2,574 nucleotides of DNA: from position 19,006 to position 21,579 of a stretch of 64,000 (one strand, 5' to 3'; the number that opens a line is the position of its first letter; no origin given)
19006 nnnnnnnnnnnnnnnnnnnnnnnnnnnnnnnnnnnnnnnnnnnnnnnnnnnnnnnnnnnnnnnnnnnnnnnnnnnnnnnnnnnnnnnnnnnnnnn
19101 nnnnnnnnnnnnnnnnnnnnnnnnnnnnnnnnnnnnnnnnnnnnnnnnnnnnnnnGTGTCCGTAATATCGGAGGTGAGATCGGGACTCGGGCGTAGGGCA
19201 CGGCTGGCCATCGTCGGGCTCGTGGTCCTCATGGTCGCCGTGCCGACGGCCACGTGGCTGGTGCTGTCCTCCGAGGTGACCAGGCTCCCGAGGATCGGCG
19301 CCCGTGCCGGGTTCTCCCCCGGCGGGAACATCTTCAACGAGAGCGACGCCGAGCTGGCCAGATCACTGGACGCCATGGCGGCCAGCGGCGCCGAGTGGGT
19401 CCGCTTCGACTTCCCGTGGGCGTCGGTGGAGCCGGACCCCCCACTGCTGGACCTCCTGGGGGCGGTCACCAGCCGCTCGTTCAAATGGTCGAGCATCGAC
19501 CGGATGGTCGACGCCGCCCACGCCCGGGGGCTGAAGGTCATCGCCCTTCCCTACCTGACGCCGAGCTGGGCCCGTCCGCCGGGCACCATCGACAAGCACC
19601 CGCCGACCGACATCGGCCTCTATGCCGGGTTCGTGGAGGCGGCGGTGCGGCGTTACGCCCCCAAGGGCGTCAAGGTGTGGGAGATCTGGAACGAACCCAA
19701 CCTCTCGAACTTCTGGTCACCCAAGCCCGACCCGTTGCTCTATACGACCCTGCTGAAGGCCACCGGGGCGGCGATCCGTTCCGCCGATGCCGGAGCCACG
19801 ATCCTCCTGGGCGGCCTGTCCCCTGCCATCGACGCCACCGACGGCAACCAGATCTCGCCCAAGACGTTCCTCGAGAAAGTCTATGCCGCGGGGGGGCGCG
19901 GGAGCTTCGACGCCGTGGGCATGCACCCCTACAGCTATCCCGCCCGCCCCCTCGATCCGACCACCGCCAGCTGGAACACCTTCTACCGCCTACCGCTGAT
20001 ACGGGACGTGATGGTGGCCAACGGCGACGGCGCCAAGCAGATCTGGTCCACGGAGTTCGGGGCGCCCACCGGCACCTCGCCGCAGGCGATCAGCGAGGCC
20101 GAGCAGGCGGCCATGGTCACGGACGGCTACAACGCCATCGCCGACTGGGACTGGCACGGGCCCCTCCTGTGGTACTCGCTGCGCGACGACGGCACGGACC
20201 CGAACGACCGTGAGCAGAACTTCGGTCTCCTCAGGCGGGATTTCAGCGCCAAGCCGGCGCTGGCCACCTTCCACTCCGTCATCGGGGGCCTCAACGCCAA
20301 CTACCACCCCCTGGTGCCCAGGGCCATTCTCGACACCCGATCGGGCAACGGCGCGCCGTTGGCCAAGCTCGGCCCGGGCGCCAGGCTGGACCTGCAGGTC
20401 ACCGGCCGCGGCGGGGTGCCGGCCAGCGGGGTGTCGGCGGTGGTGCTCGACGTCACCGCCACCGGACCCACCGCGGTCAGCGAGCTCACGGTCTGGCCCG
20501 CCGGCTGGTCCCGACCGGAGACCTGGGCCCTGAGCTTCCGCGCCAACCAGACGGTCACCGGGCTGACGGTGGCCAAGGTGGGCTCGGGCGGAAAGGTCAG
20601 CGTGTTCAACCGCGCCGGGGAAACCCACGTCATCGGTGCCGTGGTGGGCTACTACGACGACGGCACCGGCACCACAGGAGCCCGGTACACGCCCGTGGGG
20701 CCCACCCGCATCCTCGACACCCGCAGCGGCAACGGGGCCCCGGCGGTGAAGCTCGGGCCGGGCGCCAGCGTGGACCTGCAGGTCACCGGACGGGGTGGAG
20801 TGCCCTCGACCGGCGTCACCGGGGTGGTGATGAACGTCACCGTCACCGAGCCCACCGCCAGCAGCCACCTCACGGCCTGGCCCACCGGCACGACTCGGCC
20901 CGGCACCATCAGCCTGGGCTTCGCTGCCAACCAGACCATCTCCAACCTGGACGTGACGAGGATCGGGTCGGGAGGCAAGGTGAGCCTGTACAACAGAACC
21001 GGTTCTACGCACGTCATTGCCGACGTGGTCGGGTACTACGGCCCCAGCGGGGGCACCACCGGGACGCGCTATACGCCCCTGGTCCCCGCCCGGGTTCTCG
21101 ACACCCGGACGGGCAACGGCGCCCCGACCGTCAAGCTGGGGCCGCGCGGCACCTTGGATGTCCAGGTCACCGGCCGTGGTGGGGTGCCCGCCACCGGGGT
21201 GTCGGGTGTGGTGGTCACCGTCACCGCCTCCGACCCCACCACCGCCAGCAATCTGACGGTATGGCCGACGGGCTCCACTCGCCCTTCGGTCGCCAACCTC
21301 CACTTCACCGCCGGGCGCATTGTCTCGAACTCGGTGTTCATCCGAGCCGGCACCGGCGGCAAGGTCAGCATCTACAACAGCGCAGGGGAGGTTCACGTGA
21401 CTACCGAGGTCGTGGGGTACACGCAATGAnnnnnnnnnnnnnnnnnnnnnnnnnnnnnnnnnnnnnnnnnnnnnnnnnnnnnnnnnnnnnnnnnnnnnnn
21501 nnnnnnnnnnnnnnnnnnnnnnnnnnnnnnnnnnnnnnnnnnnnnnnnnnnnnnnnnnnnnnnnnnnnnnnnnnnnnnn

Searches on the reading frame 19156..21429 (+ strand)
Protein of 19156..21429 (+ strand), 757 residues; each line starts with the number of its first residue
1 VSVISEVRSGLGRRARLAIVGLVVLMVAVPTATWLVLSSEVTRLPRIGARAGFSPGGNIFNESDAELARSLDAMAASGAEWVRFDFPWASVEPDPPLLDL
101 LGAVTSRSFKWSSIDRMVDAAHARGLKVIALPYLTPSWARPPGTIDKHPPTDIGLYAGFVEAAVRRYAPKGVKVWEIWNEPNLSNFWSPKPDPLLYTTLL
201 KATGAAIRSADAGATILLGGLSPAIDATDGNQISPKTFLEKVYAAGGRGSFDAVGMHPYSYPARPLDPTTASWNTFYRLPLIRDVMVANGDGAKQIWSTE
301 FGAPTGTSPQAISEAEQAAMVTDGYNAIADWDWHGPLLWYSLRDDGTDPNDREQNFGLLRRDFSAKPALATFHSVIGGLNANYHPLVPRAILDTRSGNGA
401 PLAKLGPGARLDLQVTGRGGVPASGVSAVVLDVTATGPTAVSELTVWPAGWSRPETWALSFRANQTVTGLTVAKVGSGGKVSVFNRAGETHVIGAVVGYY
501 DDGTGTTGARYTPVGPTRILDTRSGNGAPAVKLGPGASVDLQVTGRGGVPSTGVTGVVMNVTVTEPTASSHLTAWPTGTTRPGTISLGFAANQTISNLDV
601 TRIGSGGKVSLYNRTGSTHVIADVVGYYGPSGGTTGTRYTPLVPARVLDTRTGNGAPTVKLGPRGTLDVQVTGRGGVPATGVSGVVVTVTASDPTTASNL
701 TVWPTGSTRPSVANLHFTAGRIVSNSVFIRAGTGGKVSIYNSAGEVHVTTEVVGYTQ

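Call 12: search_protein_families(library=pfam, proteins=[window:19156-21429:+], max_evalue=0.01)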
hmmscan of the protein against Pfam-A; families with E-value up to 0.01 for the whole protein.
window:19156-21429:+ (757 aa): 3 families
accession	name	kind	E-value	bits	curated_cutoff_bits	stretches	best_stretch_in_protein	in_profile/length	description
PF00150.24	Cellulase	-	6.7e-06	26.2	23.5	1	66-229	22-178/272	Cellulase (glycosyl hydrolase family 5)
PF01229.23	Glyco_hydro_39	-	7.1e-05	22.2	26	1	161-228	136-203/472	Glycosyl hydrolases family 39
PF02449.21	Glyco_hydro_42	-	0.004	17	21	1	67-149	12-81/376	Beta-galactosidase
